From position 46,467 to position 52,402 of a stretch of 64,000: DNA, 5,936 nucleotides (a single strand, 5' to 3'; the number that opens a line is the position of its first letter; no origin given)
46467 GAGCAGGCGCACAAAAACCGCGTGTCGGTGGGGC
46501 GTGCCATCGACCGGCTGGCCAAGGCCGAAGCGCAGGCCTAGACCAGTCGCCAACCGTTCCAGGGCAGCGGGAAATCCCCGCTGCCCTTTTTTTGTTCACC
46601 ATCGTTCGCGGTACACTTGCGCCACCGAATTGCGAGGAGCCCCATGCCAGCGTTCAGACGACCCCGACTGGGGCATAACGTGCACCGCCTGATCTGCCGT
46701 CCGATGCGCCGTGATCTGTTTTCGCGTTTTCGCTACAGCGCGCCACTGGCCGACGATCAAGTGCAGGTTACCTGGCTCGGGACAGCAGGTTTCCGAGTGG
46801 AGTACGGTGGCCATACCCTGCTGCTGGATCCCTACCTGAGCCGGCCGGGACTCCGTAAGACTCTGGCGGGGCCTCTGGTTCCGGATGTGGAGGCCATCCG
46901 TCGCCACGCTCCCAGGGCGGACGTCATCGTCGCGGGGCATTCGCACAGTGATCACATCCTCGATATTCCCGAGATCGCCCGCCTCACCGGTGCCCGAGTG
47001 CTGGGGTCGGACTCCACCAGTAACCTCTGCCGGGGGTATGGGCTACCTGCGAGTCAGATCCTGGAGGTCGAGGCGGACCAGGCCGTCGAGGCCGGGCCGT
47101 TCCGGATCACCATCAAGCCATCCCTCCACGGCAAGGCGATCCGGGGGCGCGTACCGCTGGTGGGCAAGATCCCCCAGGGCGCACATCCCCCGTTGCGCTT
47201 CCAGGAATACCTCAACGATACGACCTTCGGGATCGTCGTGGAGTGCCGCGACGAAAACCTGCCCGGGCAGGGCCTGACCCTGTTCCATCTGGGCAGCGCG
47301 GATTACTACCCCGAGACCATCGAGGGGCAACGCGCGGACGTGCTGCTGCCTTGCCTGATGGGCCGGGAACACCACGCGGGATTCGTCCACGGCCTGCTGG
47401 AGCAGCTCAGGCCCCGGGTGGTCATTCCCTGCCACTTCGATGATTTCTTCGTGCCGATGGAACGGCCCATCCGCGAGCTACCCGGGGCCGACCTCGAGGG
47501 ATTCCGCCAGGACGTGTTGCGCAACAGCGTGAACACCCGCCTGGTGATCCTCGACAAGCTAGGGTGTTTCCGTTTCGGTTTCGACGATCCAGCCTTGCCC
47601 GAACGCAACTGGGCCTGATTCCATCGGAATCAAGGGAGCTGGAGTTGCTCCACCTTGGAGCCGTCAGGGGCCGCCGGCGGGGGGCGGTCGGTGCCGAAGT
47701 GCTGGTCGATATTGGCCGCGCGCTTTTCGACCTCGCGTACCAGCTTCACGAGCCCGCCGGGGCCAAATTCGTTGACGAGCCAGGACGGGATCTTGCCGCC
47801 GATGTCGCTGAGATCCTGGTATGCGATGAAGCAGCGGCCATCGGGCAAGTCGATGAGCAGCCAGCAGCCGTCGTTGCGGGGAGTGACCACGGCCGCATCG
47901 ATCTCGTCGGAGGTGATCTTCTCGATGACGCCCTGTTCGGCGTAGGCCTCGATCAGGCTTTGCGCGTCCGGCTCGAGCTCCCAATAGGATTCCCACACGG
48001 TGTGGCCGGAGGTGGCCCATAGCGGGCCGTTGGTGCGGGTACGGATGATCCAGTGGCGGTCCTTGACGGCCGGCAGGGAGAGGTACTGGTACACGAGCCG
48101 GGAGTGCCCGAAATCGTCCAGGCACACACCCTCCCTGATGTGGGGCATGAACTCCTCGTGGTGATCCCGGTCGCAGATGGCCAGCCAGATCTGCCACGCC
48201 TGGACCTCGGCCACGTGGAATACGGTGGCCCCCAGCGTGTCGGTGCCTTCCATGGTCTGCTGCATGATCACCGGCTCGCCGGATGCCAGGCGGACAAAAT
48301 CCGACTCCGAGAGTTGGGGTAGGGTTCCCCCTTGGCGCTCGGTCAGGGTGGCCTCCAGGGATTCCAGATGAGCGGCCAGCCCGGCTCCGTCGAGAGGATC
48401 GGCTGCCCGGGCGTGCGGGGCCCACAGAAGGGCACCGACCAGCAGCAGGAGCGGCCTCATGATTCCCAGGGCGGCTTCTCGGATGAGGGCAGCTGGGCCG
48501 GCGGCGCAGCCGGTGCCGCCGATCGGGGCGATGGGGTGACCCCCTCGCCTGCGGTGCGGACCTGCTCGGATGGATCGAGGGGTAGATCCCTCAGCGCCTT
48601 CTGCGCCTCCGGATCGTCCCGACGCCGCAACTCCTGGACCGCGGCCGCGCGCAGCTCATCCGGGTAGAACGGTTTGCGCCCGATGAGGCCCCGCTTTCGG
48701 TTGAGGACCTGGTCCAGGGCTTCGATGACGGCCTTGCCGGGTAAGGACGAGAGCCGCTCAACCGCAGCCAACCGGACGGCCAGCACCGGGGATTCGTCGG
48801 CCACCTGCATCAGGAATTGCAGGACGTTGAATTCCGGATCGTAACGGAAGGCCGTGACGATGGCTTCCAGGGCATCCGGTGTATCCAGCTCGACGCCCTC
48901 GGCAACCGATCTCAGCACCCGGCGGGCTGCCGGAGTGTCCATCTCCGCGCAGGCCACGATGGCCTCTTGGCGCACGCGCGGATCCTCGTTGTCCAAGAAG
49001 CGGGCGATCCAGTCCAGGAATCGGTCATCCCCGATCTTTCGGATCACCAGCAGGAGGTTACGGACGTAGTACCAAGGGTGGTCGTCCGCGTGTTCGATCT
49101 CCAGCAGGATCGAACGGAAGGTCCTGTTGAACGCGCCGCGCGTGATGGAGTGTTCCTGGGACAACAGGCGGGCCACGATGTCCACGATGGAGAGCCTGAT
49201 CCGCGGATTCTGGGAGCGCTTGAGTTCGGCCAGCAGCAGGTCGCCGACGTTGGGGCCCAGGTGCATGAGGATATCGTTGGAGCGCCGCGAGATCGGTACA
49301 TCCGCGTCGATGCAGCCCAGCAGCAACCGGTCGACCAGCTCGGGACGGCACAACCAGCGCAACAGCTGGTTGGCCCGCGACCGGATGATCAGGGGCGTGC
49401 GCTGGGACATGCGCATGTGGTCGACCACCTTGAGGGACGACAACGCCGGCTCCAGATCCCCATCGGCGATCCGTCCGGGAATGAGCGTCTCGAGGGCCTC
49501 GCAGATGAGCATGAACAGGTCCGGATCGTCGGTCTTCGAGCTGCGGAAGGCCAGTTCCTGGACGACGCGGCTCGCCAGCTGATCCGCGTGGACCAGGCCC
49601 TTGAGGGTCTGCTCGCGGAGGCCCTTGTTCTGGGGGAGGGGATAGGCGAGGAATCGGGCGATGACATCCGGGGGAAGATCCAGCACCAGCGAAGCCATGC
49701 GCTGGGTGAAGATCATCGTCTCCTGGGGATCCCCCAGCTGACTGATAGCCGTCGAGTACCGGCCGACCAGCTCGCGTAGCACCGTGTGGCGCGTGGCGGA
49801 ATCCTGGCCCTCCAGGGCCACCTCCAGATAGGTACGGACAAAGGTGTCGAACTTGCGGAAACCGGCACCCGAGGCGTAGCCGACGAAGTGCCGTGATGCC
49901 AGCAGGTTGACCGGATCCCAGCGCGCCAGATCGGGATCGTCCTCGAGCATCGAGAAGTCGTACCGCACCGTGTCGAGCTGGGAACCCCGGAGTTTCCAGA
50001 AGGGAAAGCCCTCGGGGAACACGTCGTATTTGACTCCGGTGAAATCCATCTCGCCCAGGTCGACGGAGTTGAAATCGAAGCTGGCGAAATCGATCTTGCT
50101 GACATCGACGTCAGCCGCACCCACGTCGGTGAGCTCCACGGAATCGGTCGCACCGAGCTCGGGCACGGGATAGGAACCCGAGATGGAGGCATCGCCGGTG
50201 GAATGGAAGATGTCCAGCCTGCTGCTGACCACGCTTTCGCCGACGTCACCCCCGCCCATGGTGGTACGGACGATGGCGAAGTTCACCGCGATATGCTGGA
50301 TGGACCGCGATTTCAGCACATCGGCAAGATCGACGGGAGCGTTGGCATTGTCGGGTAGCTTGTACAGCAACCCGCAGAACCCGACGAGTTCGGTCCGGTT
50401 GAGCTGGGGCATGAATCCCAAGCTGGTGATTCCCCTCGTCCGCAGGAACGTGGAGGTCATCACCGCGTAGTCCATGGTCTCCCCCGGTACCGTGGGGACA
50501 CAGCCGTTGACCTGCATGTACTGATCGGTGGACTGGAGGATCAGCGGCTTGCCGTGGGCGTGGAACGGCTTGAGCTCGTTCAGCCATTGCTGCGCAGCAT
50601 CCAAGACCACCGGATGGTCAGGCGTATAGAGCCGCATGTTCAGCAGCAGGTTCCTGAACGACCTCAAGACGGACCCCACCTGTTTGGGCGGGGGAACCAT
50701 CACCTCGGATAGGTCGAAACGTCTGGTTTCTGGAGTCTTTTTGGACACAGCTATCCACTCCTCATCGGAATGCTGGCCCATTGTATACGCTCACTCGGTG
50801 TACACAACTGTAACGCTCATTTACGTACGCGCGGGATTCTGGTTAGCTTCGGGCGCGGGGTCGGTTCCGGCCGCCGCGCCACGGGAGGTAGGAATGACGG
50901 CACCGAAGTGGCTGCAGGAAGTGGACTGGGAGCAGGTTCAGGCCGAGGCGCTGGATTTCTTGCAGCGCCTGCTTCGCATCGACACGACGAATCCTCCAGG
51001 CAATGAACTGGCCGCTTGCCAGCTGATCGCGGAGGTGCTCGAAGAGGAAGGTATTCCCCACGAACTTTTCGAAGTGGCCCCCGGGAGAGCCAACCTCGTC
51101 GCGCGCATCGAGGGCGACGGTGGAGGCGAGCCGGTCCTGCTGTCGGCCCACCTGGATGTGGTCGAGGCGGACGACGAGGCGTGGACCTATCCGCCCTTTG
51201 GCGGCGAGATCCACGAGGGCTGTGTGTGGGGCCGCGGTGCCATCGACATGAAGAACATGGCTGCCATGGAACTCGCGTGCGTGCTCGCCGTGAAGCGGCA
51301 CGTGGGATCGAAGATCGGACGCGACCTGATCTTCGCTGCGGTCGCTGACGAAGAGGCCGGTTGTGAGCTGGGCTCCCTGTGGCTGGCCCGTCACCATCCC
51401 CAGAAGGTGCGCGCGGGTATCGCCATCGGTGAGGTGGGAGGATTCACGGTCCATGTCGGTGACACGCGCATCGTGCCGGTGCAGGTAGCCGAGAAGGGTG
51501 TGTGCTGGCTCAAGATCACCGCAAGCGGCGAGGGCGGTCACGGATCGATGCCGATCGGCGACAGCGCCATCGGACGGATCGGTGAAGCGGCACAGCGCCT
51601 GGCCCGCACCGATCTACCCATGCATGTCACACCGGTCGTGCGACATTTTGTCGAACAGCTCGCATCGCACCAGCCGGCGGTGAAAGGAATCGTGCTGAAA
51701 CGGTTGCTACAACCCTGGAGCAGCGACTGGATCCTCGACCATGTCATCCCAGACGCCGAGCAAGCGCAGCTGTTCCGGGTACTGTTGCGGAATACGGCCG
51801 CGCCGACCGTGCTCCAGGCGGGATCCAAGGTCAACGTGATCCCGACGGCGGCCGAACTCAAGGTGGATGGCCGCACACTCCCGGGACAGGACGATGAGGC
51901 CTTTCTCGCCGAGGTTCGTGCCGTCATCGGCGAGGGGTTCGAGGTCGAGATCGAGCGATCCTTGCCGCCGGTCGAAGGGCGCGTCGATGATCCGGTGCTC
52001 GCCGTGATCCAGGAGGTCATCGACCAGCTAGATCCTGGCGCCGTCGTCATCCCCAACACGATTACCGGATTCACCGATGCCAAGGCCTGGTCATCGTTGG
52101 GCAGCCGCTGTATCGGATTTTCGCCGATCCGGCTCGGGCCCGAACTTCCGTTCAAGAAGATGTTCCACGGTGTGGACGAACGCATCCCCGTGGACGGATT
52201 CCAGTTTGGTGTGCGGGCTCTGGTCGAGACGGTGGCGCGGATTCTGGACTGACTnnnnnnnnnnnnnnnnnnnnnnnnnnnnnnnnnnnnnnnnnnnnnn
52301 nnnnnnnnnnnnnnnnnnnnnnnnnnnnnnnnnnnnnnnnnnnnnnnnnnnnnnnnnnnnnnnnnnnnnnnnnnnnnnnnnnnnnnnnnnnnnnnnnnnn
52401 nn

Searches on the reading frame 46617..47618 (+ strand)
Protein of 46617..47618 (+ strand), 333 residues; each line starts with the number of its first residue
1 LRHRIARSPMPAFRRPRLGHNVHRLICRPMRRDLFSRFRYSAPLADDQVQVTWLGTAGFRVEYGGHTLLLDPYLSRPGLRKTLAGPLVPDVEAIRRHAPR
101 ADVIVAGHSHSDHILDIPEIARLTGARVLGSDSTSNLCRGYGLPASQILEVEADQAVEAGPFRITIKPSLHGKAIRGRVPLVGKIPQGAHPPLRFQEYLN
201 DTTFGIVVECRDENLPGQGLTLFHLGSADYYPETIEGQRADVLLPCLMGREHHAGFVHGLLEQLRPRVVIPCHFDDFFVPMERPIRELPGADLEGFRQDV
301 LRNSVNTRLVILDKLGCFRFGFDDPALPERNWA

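Call 69: search_protein_families(library=pfam, proteins=[window:46617-47618:+], max_evalue=0.0001)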
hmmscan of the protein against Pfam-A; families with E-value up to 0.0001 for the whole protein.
window:46617-47618:+ (333 aa): 2 families
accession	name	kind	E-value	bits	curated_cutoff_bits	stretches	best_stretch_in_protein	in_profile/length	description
PF13483.12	Lactamase_B_3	-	5.3e-12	46.4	24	1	50-114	1-50/160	Beta-lactamase superfamily domain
PF12706.13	Lactamase_B_2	-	7.3e-10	39.2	27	1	66-247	1-165/200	Beta-lactamase superfamily domain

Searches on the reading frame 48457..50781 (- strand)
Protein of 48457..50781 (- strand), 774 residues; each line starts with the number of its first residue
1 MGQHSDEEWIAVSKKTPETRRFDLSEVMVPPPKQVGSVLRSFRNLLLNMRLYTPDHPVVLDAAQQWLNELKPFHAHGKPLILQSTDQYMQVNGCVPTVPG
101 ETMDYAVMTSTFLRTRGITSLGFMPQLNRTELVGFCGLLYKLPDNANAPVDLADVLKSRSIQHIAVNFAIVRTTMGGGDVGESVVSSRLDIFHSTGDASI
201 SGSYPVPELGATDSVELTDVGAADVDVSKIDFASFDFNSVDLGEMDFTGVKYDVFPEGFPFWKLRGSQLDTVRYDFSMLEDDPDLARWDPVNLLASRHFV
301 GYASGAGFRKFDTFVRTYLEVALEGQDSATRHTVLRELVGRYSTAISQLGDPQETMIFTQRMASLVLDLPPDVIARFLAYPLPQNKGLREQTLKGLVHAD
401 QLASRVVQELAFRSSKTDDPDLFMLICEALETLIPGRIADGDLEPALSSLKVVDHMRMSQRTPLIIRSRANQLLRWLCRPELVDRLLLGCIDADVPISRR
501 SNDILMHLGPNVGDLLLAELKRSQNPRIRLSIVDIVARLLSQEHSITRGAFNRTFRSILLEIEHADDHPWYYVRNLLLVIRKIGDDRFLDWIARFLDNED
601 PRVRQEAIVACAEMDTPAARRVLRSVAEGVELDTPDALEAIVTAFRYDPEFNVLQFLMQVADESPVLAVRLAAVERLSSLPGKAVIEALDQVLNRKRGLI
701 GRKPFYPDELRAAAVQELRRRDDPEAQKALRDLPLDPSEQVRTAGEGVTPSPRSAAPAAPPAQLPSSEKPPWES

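Call 24: search_protein_families(library=pfam, proteins=[window:48457-50781:-], max_evalue=0.001)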
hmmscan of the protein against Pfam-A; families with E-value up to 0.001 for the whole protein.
window:48457-50781:- (774 aa): 1 family
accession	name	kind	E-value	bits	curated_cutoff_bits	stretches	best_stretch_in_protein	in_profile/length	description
PF13646.12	HEAT_2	-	1.1e-14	54.8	27.7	1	566-627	10-71/88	HEAT repeats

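Call 28: search_protein_families(library=ncbifam, proteins=[window:48457-50781:-], max_evalue=0.001)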
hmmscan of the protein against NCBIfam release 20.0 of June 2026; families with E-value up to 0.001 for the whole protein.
window:48457-50781:- (774 aa): 1 family
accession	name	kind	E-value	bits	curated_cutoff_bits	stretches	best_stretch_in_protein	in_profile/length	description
NF045915.1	PhycobilmeDegNblB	equivalog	0.00018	21.1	300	0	582-628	156-202/214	phycobilisome degradation protein NblB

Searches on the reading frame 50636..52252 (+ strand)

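Call 24: search_protein_families(library=pfam, proteins=[window:50636-52252:+], max_evalue=0.001)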
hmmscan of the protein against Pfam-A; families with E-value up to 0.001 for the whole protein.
window:50636-52252:+ (538 aa): 3 families
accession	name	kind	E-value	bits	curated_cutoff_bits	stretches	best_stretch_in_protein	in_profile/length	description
PF01546.33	Peptidase_M20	-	2e-24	87.1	24.6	1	168-534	1-205/206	Peptidase family M20/M25/M40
PF07687.19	M20_dimer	-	1.6e-14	54.2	21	1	284-433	1-101/107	Peptidase dimerisation domain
PF04389.22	Peptidase_M28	-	2.7e-07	30.9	21.3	1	153-257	1-83/193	Peptidase family M28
